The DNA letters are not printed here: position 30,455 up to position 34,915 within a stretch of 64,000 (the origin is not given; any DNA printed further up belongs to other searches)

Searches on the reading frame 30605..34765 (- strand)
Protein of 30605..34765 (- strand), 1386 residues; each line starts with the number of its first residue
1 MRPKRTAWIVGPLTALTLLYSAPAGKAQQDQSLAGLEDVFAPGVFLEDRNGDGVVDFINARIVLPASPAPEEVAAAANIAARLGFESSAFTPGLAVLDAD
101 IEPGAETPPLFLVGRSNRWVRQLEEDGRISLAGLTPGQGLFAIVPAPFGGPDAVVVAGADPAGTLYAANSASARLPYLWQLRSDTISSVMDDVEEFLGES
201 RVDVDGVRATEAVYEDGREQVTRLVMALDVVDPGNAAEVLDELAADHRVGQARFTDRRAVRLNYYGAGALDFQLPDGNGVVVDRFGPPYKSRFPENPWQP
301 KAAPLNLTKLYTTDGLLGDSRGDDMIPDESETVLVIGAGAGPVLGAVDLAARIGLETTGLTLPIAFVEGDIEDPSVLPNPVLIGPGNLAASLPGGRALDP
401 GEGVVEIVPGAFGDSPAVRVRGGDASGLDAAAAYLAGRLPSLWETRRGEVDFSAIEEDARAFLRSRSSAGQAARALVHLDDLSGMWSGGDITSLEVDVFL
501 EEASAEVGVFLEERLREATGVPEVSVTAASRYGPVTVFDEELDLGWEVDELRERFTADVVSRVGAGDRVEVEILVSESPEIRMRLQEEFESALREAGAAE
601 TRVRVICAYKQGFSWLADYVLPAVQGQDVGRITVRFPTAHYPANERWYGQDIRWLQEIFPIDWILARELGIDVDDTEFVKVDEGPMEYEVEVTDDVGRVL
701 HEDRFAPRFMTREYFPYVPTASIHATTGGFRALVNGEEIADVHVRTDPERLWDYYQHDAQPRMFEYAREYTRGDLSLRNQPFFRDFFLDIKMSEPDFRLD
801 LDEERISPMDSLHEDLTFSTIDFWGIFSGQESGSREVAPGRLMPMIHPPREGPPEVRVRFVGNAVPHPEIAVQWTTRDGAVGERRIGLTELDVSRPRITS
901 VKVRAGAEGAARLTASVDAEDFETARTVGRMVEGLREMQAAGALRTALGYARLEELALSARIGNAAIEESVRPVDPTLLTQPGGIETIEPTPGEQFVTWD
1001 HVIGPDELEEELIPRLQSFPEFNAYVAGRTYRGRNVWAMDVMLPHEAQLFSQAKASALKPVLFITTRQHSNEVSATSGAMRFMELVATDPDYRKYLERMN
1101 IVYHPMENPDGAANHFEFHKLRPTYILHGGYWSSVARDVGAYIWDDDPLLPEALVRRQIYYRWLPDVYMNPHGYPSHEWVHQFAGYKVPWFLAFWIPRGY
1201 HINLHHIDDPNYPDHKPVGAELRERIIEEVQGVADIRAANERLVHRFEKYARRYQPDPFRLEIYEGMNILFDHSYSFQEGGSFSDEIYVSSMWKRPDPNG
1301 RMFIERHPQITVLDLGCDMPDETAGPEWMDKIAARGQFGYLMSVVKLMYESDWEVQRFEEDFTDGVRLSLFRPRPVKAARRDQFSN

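Call 4: search_protein_families(library=pfam, proteins=[window:30605-34765:-], max_evalue=0.01)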
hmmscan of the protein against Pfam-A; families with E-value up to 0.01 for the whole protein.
window:30605-34765:- (1386 aa): 2 families
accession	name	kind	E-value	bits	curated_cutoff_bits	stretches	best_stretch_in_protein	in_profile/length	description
PF00246.29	Peptidase_M14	-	3.2e-10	40.5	21.6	1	1018-1114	11-105/286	Zinc carboxypeptidase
PF05124.17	S_layer_C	-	7e-08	32.8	23.9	1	90-170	92-172/177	S-layer like family, outer domain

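Call 5: search_protein_families(library=ncbifam, proteins=[window:30605-34765:-], max_evalue=0.01)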
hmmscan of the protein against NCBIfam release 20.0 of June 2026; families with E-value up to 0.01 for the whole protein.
window:30605-34765:- (1386 aa): 1 family
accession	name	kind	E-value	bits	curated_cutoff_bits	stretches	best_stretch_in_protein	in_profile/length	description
TIGR01564.1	S_layer_MJ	subfamily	0.00048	18.9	25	1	88-169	484-565/571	S-layer protein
